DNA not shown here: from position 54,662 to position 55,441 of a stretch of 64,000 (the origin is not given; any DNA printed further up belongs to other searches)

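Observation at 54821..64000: Two NAD/ADP-ribose-metabolism genes in the island: NADAR and a NadM/NMNAT-like nucleotidyltransferase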

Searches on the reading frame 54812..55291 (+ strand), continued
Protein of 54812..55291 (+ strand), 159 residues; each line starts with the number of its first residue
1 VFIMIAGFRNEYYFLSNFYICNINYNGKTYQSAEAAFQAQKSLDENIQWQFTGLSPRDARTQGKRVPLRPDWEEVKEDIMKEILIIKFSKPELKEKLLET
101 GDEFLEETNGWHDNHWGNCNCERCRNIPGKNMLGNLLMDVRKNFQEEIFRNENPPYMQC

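Call 53: find_homologous_proteins(query=window:54821-55291:+, max_evalue=1e-10)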
Query window:54821-55291:+ (156 aa): 2223 proteins with E <= 1e-10 among 2242 candidates; the best 120 are listed.
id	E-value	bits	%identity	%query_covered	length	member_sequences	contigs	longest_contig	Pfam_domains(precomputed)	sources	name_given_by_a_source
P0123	3.8e-105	366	100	100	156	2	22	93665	PF08719.18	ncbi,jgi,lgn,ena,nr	ncbi:MAG: NADAR family protein [Lachnospiraceae bacterium]|nr:NADAR family protein [Lachnospiraceae 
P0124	2.9e-66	240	70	92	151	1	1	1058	PF08719.18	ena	-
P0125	3.8e-65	236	70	92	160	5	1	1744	PF08719.18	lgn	-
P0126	4.5e-65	236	74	88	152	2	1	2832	PF08719.18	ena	-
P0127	1.8e-60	221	68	83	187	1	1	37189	PF08719.18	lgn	-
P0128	6.3e-60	219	67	91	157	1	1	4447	PF08719.18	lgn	-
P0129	1.3e-58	215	63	92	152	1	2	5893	PF08719.18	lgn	-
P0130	3.6e-58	214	62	92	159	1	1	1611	PF08719.18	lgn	-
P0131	4.7e-58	213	67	92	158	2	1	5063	PF08719.18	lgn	-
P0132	2.8e-57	211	61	92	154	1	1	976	PF08719.18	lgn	-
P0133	2.3e-56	208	63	92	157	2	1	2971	PF08719.18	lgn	-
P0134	5.8e-55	203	66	91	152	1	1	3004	PF08719.18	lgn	-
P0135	9.5e-55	203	63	92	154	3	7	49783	PF08719.18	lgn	-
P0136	6.4e-46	174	57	92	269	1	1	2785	PF08719.18,PF07866.18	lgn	-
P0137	4.9e-45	171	55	90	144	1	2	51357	PF08719.18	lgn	-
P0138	9.9e-45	170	54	90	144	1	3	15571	PF08719.18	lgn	-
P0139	2.3e-44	169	53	91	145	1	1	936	PF08010.17,PF08719.18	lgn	-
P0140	5.4e-44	168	54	92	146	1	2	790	PF08719.18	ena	-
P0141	5.6e-44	168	54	92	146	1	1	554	PF08010.17,PF08719.18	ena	-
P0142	7.8e-44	167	54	90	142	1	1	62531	PF08719.18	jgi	-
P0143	8.9e-44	167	55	88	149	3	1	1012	PF08719.18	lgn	-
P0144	8.9e-44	167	54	90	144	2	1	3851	PF08719.18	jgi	-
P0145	1.1e-43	167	56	88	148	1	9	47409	PF08719.18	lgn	-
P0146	2.1e-43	166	57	90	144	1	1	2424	PF08719.18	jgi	-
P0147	2.1e-43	166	55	91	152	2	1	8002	PF08719.18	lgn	-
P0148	2.4e-43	166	53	91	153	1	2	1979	PF08719.18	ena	-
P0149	2.7e-43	165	53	91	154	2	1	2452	PF08719.18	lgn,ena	-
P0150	3.2e-43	165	54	91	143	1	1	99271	PF08719.18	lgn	-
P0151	3.8e-43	165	55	91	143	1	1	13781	PF08719.18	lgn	-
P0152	4.7e-43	165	52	94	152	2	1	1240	PF08719.18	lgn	-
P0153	6.1e-43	164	56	90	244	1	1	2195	PF08719.18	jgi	-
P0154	7.0e-43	164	55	88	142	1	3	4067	PF08010.17,PF08719.18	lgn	-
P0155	1.1e-42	163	51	94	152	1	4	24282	PF08719.18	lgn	-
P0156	1.1e-42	163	51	94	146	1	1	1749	PF08719.18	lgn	-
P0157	1.3e-42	163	54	92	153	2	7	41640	PF08719.18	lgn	-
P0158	1.5e-42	163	53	89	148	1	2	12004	PF08719.18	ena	-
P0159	1.8e-42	163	52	93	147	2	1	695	PF08010.17,PF08719.18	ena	-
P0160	2.9e-42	162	51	89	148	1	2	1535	PF08719.18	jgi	jgi:ribA/ribD-fused uncharacterized protein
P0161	4.7e-42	161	51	94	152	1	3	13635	PF08719.18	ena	-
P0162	5.4e-42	161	51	94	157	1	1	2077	PF08719.18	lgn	-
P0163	6.7e-42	161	56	92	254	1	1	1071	PF08010.17,PF08719.18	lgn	-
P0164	8.2e-42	161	55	92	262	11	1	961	PF08010.17,PF08719.18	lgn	-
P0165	8.2e-42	161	53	92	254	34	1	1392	PF08010.17,PF08719.18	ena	-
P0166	8.5e-42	160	49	96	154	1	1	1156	PF08719.18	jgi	jgi:ribA/ribD-fused uncharacterized protein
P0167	9.5e-42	160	51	94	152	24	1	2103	PF08719.18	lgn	-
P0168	1.0e-41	160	52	92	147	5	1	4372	PF08719.18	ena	-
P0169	1.2e-41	160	51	90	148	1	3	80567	PF08719.18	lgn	-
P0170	1.6e-41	160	51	92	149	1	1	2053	PF08719.18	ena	-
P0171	1.6e-41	160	51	90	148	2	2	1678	PF08719.18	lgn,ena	-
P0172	1.8e-41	159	54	90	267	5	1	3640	PF08719.18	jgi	-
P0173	1.9e-41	159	51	91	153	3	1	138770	PF08010.17,PF08719.18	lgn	-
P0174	2.1e-41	159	51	89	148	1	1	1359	PF08719.18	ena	-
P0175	2.3e-41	159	51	89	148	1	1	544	PF08719.18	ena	-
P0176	2.3e-41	159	51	89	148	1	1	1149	PF08719.18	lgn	-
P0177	2.5e-41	159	54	92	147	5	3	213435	PF08010.17,PF08719.18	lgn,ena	-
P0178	2.9e-41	159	52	91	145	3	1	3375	PF08719.18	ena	-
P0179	3.2e-41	159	51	89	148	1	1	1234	PF08719.18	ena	-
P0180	4.4e-41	158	48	92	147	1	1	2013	PF08719.18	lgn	-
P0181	4.5e-41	158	51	90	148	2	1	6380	PF08719.18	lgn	-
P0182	4.6e-41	158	55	92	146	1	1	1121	PF08719.18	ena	-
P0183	4.9e-41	158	51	94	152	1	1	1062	PF08719.18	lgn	-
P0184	5.3e-41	158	54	92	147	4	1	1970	PF08010.17,PF08719.18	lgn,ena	-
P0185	5.4e-41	158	51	92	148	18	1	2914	PF08010.17,PF08719.18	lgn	-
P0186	5.7e-41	158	52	92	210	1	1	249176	PF08719.18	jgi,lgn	jgi:ribA/ribD-fused uncharacterized protein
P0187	6.6e-41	158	52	98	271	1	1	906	PF08719.18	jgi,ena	-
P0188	7.2e-41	157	52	92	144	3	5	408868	PF08010.17,PF08719.18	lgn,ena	-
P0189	7.2e-41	157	51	91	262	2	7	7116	PF08719.18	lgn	-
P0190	7.5e-41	157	56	92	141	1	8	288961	PF08719.18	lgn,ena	-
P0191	8.4e-41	157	51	91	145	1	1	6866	PF08719.18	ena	-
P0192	1.1e-40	157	51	92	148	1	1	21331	PF08719.18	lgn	-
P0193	1.2e-40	157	49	92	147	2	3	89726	PF08719.18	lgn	-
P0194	1.3e-40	157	49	92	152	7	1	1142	PF08719.18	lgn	-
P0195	1.3e-40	157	49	92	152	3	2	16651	PF08719.18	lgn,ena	-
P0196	1.3e-40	157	53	92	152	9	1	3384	PF08719.18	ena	-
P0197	1.3e-40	157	54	92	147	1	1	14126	PF08010.17,PF08719.18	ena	-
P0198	1.6e-40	156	54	92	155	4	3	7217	PF08719.18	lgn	-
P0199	1.7e-40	156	55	90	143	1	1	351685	PF08719.18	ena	-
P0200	1.8e-40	156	55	88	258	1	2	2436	PF08719.18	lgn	-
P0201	2.1e-40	156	51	93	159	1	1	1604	PF08719.18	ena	-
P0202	2.2e-40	156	50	91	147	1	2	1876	PF08010.17,PF08719.18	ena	-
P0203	2.4e-40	156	50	92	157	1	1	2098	PF08010.17,PF08719.18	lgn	-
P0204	3.1e-40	155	52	90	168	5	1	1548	PF08010.17,PF08719.18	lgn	-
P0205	3.2e-40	155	51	96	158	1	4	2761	PF08719.18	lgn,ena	-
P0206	3.3e-40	155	48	91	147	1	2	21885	PF08719.18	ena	-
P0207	3.7e-40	155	48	91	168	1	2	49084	PF08719.18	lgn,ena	-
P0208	3.7e-40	155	50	89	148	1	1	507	PF08719.18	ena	-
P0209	4.0e-40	155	51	91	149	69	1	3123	PF08719.18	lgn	-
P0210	4.4e-40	155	49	95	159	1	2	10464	PF08719.18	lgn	-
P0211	4.6e-40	155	50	92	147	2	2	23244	PF08719.18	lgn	-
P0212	4.6e-40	155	48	92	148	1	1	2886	PF08719.18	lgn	-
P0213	5.7e-40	155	55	88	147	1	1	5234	PF08010.17,PF08719.18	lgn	-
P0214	5.8e-40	155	50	94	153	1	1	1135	PF08719.18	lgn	-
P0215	5.9e-40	154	49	92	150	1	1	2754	PF08719.18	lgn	-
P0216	6.0e-40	154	49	93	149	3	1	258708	PF08719.18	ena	-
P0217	6.4e-40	154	54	90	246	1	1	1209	PF08010.17,PF08719.18,PF18824.7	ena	-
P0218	6.8e-40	154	52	90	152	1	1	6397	PF08010.17,PF08719.18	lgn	-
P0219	7.5e-40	154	49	93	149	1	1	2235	PF08719.18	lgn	-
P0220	7.7e-40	154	51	91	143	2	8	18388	PF08010.17,PF08719.18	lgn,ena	-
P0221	7.8e-40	154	52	92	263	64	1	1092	PF08719.18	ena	-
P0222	7.9e-40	154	52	90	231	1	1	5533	PF08719.18,PF18824.7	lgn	-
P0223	8.3e-40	154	48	92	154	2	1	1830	PF08719.18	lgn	-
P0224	9.4e-40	154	48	91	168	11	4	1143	PF08719.18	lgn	-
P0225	1.0e-39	154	52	96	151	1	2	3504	PF08719.18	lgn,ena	-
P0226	1.0e-39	154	51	92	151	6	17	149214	PF08719.18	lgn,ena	-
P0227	1.1e-39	154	48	91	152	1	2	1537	PF08719.18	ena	-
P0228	1.2e-39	154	49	95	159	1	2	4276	PF08719.18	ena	-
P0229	1.2e-39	154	52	92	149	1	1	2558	PF08719.18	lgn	-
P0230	1.5e-39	153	50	90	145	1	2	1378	PF08719.18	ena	-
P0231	1.5e-39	153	52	91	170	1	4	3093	PF08719.18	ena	-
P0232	1.7e-39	153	56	89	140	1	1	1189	PF08719.18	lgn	-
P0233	1.8e-39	153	48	95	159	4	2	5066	PF08719.18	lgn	-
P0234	1.8e-39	153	54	92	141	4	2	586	PF08719.18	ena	-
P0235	2.5e-39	152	47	94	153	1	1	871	PF08719.18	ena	-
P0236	2.5e-39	152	47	92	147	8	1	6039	PF08719.18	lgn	-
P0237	3.2e-39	152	51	89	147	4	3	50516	PF08719.18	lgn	-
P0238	3.3e-39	152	52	92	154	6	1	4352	PF08719.18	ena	-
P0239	3.3e-39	152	53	92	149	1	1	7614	PF08719.18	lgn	-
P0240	3.6e-39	152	54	90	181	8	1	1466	PF08010.17,PF08719.18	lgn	-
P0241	4.0e-39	152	44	91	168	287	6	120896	PF08719.18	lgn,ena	-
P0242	4.3e-39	152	51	90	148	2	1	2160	PF08719.18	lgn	-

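Call 54: find_encoding_contigs(protein=P0127, flank=7000, max_places=2)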
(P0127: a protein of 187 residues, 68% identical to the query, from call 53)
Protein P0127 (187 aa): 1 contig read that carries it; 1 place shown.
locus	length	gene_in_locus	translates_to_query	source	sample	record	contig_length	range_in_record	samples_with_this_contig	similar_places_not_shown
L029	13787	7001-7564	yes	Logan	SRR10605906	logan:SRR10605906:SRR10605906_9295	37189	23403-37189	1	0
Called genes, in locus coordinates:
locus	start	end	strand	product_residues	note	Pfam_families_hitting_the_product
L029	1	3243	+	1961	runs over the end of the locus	PF18998:Flg_new_2, PF09479:Flg_new, PF18964:DUF5704 (faint)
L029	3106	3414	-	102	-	-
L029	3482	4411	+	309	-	PF18941:DUF5688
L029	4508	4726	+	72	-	-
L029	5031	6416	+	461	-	-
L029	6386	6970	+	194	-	-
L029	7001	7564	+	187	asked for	PF08719:NADAR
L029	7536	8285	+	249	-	PF13151:DUF3990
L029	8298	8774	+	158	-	-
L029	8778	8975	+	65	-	-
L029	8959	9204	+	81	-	-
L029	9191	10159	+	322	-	PF07804:HipA_C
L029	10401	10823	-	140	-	-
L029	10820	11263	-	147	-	PF06114:Peptidase_M78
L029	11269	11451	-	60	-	-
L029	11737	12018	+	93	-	-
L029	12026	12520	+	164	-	-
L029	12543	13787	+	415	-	?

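Call 55: find_encoding_contigs(protein=P0135, flank=7000, max_places=3)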
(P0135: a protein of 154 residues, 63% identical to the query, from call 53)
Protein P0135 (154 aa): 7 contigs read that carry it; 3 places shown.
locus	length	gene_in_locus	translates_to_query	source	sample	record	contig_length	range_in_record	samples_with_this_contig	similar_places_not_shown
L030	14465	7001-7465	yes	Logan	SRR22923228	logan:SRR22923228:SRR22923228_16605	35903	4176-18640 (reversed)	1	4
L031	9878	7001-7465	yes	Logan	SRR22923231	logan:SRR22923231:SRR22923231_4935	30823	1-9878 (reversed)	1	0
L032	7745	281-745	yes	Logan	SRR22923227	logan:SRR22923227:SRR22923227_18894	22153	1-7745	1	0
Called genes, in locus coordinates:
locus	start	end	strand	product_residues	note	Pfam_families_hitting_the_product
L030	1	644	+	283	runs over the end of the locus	-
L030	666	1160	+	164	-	-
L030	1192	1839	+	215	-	PF01467:CTP_transf_like (weak), PF16581:HIGH_NTase1_ass (faint)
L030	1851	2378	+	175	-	-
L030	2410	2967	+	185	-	PF09643:YopX (weak)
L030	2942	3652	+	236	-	-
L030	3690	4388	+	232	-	PF26151:AcrIF11_ADP_ribosyl (faint)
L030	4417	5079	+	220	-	-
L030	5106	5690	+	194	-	-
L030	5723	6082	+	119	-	-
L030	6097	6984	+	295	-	PF01661:Macro (weak), PF10686:YAcAr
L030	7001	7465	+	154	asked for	PF08719:NADAR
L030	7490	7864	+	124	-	-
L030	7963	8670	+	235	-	-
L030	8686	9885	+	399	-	PF20613:HipA_2 (weak)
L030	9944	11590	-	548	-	-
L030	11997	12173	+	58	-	-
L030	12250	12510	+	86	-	-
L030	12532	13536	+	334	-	PF07804:HipA_C (weak)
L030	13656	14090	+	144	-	-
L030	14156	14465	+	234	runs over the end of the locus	-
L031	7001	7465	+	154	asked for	PF08719:NADAR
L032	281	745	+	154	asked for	PF08719:NADAR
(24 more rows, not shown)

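Call 60: search_protein_families(library=ncbifam, proteins=[L030:1192-1839:+, L030:3690-4388:+, L030:6097-6984:+, L030:7963-8670:+, L030:7490-7864:+, L030:12532-13536:+], max_evalue=0.001)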
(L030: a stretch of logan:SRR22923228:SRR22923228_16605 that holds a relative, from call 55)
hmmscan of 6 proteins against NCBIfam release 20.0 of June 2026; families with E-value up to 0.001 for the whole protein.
L030:1192-1839:+ (215 aa): 12 families
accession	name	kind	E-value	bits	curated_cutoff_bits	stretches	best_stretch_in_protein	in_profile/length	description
NF003786.0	PRK05379.1-2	equivalog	1.9e-20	73.3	397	1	4-163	15-166/354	bifunctional nicotinamide-nucleotide adenylyltransferase/Nudix hydroxylase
NF003791.0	PRK05379.2-3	equivalog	5.9e-17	61.9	409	1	3-166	5-159/340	bifunctional nicotinamide-nucleotide adenylyltransferase/Nudix hydroxylase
NF010365.0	PRK13793.1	equivalog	1.8e-15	57.1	198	1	3-179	4-167/196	nicotinate-nicotinamide nucleotide adenylyltransferase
NF003789.0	PRK05379.2-1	equivalog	3e-13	49.5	355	1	6-160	10-154/312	bifunctional nicotinamide mononucleotide adenylyltransferase/ADP-ribose pyrophosphatase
NF003787.0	PRK05379.1-4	equivalog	4.7e-13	48.8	449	1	7-174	13-172/346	bifunctional nicotinamide-nucleotide adenylyltransferase/Nudix hydroxylase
NF002243.0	PRK01153.1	subfamily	1e-12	48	127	1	6-176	3-155/175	nicotinamide-nucleotide adenylyltransferase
NF003788.0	PRK05379.1-5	equivalog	1.4e-10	41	354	1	3-81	5-82/351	bifunctional nicotinamide-nucleotide adenylyltransferase/Nudix hydroxylase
TIGR01527.1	arch_NMN_Atrans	equivalog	2.4e-10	40.2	181.2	1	6-175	2-153/167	nicotinamide-nucleotide adenylyltransferase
NF003790.0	PRK05379.2-2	equivalog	3.8e-10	39.4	403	1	4-171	20-178/354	bifunctional nicotinamide mononucleotide adenylyltransferase/ADP-ribose pyrophosphatase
NF003785.0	PRK05379.1-1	equivalog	4e-10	39.4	418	1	6-161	5-151/347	bifunctional nicotinamide-nucleotide adenylyltransferase/Nudix hydroxylase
TIGR01526.1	nadR_NMN_Atrans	equivalog_domain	2e-07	30.6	341.15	1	4-154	2-145/325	nicotinamide-nucleotide adenylyltransferase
TIGR00125.1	cyt_tran_rel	domain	4e-06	26.9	27.7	1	6-62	2-59/65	adenylyltransferase/cytidyltransferase family protein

L030:3690-4388:+ (232 aa): 1 family
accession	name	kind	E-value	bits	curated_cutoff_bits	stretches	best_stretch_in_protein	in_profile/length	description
NF052490.1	AcrIF11_anti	equivalog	0.00057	20.8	50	0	1-91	1-85/142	AcrIF11 family anti-CRISPR ADP-ribosyltransferase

L030:6097-6984:+ (295 aa): 1 family
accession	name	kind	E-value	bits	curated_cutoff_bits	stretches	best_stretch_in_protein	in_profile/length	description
NF048014.1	antitoxin_DarG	equivalog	1.1e-11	44.7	250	1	29-143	26-145/338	type II toxin-antitoxin system antitoxin DNA ADP-ribosyl glycohydrolase DarG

L030:7963-8670:+ (235 aa): 0 families

L030:7490-7864:+ (124 aa): 0 families

L030:12532-13536:+ (334 aa): 0 families

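Call 61: search_protein_families(library=pfam, proteins=[L030:1192-1839:+, L030:3690-4388:+, L030:6097-6984:+, L030:7963-8670:+, L030:7490-7864:+, L030:12532-13536:+, L030:4417-5079:+, L030:5106-5690:+], max_evalue=0.01)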
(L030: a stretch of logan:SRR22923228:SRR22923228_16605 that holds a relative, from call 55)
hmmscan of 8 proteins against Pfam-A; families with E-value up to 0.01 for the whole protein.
L030:1192-1839:+ (215 aa): 4 families
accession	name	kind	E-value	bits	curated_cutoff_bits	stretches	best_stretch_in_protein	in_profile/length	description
PF01467.32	CTP_transf_like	-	1.8e-07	31.9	21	1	11-89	5-82/133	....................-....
PF16581.11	HIGH_NTase1_ass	-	9.2e-05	23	26.7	1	143-188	71-116/205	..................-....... C-terminal region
PF05636.17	HIGH_NTase1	-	0.0033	17.2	27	0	146-178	204-237/402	HIGH Nucleotidyl Transferase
PF01747.23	ATP-sulfurylase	-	0.0068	16.3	24.3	0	13-74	29-90/212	ATP-sulfurylase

L030:3690-4388:+ (232 aa): 2 families
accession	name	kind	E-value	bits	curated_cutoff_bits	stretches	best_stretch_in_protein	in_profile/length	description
PF18760.7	ART-PolyVal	-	0.00016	22.9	31.2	1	1-48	7-46/140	ADP-Ribosyltransferase in polyvalent proteins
PF13151.12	DUF3990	-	0.0079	16.3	32.2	0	1-48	1-43/152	Protein of unknown function (DUF3990)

L030:6097-6984:+ (295 aa): 3 families
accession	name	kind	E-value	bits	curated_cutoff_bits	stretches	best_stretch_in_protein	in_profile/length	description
PF10686.14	YAcAr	-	1.3e-14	54.2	28.2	1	152-218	2-65/66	YspA, cpYpsA-related SLOG family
PF01661.27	Macro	-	2e-06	28.2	22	1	79-129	67-117/118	Macro domain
PF02481.21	DNA_processg_A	-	4e-05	23.3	29.6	1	155-214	49-106/212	DNA recombination-mediator protein A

L030:7963-8670:+ (235 aa): 0 families

L030:7490-7864:+ (124 aa): 0 families

L030:12532-13536:+ (334 aa): 1 family
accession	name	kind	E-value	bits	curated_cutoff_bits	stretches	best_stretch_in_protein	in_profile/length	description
PF07804.18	HipA_C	-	1.8e-07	31.5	30.5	1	32-206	19-167/213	HipA-like C-terminal domain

L030:4417-5079:+ (220 aa): 0 families

L030:5106-5690:+ (194 aa): 0 families

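Call 62: search_solved_structures(query=L030:1192-1839:+, max_evalue=0.01)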
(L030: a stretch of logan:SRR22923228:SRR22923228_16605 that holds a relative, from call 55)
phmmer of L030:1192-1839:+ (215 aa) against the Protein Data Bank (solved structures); distinct sequences matched with E-value up to 0.01: 11.
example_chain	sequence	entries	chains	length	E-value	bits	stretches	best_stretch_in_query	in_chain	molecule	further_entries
2qjo_A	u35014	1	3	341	4.8e-12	49.4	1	4-166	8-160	Bifunctional NMN adenylyltransferase/Nudix hydrolase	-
2qjt_B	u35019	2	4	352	7.1e-07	32.6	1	5-161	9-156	Nicotinamide-nucleotide adenylyltransferase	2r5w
1ej2_A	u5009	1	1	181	1.1e-05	28.7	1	5-65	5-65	NICOTINAMIDE MONONUCLEOTIDE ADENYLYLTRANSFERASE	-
4yp5_A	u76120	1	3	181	1.2e-05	28.5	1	6-65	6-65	Nicotinamide-nucleotide adenylyltransferase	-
1m8j_A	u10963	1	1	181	2e-05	27.8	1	6-65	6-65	Nicotinamide-nucleotide Adenylyltransferase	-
1m8g_A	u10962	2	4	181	3.2e-05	27.1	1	6-65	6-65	Nicotinamide-nucleotide Adenylyltransferase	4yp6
4yp7_A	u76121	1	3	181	6.2e-05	26.2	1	6-65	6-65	Nicotinamide-nucleotide adenylyltransferase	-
1f9a_A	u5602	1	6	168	7.6e-05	25.9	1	6-64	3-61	HYPOTHETICAL PROTEIN MJ0541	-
1m8f_A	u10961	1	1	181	8.2e-05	25.8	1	6-65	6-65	nicotinamide-nucleotide adenylyltransferase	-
1hyb_A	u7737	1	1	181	0.00027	24.1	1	5-65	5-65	NICOTINAMIDE MONONUCLEOTIDE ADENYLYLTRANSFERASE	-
1m8k_A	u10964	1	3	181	0.00031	23.9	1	6-65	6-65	Nicotinamide-nucleotide Adenylyltransferase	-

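Call 87: get_annotated_region(hit=H26, flank=5000)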
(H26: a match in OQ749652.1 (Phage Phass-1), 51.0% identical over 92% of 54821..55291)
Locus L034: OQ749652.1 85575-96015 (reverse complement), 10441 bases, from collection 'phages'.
description: Phage Phass-1, complete genome.
organism: Phage Phass-1 (NCBI taxid 3043662)
taxonomy: Viruses; Duplodnaviria; Heunggongvirae; Uroviricota; Caudoviricetes; Caudoviricetes code 15 clade
host: -; source: human gut; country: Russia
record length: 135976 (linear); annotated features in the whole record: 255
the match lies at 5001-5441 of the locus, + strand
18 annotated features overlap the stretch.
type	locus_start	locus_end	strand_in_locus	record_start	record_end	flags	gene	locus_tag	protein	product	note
CDS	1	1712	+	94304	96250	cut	-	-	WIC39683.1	hypothetical protein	-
CDS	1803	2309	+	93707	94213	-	-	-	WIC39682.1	hypothetical protein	-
CDS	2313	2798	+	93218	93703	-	-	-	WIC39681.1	hypothetical protein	-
CDS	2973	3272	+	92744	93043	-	-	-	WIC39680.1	hypothetical protein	-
CDS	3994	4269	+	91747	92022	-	-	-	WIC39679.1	hypothetical protein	-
CDS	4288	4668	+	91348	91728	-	-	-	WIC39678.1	septum formation protein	Septum formation protein Maf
CDS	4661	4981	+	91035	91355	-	-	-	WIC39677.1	hypothetical protein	-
CDS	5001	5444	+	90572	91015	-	-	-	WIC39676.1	hypothetical protein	-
CDS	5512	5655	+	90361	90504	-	-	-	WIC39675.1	hypothetical protein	-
CDS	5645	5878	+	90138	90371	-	-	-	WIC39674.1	hypothetical protein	-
CDS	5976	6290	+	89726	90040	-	-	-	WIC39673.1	hypothetical protein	-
CDS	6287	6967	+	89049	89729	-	-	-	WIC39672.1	hypothetical protein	-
CDS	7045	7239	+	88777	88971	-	-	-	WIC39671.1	hypothetical protein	-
CDS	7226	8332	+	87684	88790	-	-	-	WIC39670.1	hypothetical protein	-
CDS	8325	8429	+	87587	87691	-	-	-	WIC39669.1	hypothetical protein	-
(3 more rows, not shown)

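Call 91: find_encoding_contigs(protein=P0129, flank=6000, max_places=3)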
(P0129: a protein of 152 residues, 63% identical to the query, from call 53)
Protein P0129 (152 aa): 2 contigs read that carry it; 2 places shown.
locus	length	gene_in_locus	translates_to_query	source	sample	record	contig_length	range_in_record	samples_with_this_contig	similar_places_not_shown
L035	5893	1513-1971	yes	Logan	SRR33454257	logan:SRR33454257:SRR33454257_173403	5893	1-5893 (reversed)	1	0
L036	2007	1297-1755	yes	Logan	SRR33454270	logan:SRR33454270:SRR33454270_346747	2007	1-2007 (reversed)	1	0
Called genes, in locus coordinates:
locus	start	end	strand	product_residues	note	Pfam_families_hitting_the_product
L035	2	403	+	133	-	?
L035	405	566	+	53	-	-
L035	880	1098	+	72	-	-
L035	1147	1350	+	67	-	-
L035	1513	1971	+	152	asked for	PF08719:NADAR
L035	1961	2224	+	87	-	PF13151:DUF3990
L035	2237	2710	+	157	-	PF13151:DUF3990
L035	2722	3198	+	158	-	-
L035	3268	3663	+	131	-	PF01909:NTP_transf_2, PF18765:Polbeta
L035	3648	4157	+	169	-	PF05168:HEPN (faint)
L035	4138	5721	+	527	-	PF13173:AAA_14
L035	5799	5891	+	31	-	?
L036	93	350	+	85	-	-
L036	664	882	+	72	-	-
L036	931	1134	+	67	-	-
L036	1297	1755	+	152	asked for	PF08719:NADAR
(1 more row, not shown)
